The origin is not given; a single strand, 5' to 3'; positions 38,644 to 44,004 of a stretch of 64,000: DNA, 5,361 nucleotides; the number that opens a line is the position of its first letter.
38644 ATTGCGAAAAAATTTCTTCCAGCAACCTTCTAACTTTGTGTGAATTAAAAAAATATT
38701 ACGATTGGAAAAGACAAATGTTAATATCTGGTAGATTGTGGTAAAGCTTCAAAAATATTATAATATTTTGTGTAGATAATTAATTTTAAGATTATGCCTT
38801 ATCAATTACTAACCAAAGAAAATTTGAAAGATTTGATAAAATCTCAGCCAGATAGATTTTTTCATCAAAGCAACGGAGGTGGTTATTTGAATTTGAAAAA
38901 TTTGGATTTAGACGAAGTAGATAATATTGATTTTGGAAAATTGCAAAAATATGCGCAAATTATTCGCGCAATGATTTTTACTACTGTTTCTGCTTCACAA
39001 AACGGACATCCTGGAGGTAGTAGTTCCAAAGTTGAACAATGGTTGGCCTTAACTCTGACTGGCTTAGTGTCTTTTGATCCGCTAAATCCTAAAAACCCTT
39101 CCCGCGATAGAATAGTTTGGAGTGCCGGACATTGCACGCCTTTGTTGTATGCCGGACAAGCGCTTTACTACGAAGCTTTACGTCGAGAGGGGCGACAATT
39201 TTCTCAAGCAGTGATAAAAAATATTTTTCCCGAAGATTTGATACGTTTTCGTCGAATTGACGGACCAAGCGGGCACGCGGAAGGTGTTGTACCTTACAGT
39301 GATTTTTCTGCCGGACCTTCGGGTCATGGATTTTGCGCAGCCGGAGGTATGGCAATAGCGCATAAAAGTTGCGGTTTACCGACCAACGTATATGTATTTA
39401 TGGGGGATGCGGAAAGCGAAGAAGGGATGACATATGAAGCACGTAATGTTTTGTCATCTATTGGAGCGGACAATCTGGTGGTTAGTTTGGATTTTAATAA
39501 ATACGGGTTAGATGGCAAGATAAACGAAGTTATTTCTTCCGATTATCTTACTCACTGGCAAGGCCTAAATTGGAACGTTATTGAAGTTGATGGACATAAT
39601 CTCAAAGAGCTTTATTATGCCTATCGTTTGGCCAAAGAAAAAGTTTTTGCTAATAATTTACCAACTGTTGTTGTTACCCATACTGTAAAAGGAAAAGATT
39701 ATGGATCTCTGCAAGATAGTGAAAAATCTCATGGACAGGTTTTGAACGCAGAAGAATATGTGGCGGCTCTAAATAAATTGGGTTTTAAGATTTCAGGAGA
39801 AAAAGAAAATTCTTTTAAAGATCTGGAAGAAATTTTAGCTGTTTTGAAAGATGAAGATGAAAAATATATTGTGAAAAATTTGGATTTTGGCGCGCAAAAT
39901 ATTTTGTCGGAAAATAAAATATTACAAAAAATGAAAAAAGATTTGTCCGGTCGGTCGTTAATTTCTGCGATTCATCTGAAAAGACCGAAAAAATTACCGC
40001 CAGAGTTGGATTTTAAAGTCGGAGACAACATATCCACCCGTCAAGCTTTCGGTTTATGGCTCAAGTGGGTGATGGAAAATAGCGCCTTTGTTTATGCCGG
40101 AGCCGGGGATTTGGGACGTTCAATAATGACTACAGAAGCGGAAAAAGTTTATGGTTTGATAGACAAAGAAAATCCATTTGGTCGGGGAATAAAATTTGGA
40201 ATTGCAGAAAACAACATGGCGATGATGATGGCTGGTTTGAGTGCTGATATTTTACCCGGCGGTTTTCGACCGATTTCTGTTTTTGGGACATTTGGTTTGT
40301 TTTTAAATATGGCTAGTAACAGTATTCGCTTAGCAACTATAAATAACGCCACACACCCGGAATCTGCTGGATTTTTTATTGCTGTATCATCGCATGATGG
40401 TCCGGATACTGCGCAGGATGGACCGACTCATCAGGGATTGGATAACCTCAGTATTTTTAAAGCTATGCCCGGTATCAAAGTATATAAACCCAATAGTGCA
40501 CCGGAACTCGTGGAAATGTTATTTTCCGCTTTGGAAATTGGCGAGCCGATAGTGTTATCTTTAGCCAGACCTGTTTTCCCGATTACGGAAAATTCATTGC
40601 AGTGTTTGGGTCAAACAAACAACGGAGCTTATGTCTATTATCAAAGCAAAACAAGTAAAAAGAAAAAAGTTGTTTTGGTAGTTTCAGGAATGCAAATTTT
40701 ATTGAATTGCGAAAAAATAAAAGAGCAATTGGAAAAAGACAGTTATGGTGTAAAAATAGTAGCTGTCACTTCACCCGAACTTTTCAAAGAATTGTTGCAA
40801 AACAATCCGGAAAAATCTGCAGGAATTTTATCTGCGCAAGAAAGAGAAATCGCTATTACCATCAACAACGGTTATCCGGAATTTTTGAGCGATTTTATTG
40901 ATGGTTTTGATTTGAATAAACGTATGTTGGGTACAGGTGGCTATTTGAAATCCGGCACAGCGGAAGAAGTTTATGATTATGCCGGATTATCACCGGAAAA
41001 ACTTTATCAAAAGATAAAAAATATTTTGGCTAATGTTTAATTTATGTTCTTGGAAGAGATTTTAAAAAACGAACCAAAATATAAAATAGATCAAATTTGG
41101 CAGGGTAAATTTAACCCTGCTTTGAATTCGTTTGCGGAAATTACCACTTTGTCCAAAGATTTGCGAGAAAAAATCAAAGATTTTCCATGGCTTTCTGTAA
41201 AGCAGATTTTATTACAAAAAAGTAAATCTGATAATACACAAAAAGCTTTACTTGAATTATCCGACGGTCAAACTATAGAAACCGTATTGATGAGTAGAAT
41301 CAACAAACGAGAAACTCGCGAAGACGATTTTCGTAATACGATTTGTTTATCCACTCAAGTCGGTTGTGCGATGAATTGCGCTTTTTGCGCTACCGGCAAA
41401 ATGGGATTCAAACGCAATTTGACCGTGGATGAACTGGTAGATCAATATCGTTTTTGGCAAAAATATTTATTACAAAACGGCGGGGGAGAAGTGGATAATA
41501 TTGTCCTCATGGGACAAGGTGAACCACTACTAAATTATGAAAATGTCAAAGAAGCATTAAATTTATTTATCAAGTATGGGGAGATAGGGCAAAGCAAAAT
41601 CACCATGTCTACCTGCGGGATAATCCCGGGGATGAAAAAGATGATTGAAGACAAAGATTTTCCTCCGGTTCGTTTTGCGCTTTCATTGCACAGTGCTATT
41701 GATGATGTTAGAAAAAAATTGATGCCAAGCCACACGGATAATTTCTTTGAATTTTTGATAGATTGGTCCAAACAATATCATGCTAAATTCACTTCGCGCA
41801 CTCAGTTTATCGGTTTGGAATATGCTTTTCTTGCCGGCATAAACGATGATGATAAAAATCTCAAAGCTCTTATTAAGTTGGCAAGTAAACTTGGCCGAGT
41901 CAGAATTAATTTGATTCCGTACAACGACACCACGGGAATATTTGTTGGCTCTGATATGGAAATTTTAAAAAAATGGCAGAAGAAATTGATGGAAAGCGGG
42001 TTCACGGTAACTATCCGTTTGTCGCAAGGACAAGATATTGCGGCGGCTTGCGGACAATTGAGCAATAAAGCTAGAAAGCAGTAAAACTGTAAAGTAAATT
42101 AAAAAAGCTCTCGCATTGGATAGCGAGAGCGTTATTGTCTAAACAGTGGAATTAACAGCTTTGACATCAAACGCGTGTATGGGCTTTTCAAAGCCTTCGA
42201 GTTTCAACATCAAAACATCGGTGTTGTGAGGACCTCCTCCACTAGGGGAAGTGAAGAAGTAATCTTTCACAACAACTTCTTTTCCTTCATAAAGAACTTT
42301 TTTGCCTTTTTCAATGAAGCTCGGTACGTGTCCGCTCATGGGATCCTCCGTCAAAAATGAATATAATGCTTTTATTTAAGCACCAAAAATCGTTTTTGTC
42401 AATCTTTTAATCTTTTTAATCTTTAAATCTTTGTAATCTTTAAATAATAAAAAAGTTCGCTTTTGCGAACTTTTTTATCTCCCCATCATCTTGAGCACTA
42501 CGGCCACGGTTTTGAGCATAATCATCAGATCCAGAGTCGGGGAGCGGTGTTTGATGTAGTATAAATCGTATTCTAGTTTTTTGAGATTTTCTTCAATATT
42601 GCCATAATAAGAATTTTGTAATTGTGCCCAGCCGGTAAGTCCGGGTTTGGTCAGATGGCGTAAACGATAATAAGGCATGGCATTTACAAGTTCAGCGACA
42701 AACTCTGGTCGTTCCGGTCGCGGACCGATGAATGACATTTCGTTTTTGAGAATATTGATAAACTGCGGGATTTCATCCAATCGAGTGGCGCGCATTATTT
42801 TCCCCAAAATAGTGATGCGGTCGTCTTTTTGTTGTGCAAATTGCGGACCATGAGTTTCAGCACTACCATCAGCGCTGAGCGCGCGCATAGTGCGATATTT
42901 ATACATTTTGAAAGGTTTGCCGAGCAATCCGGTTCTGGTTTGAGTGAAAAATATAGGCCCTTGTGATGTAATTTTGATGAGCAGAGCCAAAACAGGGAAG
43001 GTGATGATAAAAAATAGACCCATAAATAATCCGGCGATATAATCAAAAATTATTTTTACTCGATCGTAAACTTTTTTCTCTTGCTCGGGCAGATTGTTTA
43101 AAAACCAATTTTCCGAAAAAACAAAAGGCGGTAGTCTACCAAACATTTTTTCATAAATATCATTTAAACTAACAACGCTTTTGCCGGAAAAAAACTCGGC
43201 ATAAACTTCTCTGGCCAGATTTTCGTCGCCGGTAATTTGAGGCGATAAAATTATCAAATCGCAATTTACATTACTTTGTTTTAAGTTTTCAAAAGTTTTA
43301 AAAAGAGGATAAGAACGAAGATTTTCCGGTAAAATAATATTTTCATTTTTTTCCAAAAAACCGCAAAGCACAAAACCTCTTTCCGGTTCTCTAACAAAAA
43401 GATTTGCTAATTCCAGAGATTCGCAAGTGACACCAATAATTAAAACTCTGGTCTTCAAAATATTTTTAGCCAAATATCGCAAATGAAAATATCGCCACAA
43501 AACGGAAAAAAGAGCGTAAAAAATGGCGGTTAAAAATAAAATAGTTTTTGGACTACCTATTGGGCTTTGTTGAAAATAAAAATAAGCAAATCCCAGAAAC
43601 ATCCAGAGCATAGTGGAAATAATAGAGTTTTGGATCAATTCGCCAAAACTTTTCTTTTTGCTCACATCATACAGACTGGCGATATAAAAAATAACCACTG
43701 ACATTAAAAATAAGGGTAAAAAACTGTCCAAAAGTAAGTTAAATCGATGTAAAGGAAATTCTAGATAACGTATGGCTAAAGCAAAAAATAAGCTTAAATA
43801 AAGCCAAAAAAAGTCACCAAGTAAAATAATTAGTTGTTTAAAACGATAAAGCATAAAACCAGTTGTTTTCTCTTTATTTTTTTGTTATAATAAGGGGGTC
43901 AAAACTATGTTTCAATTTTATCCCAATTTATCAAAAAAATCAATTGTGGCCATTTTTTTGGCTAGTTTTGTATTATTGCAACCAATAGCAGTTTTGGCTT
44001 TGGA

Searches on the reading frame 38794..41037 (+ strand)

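Call 15: search_protein_families(library=pfam, proteins=[window:38794-41037:+], max_evalue=0.001)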
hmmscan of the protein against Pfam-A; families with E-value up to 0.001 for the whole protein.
window:38794-41037:+ (748 aa): 5 families
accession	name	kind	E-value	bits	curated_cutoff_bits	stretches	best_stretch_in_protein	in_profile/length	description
PF00456.26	Transketolase_N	-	5.8e-34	118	22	1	52-333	4-279/334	Transketolase, thiamine diphosphate binding domain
PF02779.29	Transket_pyr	-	8.5e-21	74.8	27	1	412-593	2-170/174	Transketolase, pyrimidine binding domain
PF13292.11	DXP_synthase_N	-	1e-08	35.2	21.2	1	150-240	86-176/274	1-deoxy-D-xylulose-5-phosphate synthase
PF00676.26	E1_dh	-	1.1e-07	31.5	22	1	182-297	109-224/300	Dehydrogenase E1 component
PF22613.1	Transketolase_C_1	-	2.8e-07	31.2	27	1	611-732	1-112/113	Transketolase-like TK C-terminal domain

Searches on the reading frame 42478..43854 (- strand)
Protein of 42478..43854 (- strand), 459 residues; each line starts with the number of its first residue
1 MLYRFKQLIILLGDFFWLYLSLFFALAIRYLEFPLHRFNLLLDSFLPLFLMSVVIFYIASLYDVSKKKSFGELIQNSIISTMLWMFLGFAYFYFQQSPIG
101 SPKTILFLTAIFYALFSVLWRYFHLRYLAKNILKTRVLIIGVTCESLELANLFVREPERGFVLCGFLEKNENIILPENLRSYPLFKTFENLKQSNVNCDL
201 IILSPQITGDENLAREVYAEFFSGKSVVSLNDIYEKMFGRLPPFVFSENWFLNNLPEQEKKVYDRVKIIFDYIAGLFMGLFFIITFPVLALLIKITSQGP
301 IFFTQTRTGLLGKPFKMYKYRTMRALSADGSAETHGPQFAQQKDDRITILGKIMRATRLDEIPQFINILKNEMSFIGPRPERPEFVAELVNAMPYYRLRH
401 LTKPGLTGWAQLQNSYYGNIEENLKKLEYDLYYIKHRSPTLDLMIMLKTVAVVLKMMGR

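Call 67: search_protein_families(library=pfam, proteins=[window:42478-43854:-], max_evalue=0.0001)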
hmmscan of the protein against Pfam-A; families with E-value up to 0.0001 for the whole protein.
window:42478-43854:- (459 aa): 1 family
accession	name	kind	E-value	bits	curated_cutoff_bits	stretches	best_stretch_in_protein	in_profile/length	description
PF02397.22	Bac_transf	-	4.6e-58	196.1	27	1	267-455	1-179/179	Bacterial sugar transferase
